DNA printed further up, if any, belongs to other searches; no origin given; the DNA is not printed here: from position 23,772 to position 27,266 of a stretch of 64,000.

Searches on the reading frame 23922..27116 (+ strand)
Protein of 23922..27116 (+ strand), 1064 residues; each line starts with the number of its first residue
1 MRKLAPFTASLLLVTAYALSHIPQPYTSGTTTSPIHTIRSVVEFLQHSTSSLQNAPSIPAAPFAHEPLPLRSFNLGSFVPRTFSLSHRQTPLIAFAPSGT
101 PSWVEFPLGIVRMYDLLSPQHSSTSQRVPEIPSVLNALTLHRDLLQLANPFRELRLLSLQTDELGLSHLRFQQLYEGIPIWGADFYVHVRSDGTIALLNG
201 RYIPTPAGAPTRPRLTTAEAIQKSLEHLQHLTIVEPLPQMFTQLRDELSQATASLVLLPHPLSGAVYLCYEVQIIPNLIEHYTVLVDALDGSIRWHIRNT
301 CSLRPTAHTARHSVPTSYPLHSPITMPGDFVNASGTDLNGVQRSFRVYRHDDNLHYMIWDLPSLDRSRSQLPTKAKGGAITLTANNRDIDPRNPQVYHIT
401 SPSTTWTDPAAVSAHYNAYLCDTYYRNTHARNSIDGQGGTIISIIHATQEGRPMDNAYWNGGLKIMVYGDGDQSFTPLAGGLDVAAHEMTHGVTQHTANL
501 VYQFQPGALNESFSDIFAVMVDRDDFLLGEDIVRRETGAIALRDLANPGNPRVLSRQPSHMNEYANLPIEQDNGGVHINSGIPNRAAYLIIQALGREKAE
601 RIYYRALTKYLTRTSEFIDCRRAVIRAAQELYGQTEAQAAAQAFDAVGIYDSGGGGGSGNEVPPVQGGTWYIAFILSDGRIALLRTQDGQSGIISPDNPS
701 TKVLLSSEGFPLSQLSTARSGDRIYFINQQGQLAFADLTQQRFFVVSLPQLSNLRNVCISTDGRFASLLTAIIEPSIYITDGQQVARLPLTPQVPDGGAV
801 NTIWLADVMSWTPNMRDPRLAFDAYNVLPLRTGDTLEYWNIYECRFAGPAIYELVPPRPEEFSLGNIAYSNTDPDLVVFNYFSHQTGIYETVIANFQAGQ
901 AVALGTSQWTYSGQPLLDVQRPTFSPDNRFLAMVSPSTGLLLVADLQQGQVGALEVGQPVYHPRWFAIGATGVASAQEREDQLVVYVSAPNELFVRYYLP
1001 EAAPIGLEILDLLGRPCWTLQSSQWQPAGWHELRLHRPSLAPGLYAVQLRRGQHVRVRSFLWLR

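Call 14: search_protein_families(library=pfam, proteins=[window:23922-27116:+], max_evalue=0.001)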
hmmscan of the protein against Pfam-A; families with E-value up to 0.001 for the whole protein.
window:23922-27116:+ (1064 aa): 3 families
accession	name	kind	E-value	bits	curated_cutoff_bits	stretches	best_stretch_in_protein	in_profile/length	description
PF02868.21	Peptidase_M4_C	-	1.5e-46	158.8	24.4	1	498-649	1-165/165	Thermolysin metallopeptidase, alpha-helical domain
PF01447.24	Peptidase_M4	-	1e-30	107.5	22.4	1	368-495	30-145/145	Thermolysin metallopeptidase, catalytic domain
PF07504.19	FTP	-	7.6e-15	54.9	21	1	153-202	2-51/51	Fungalysin/Thermolysin Propeptide Motif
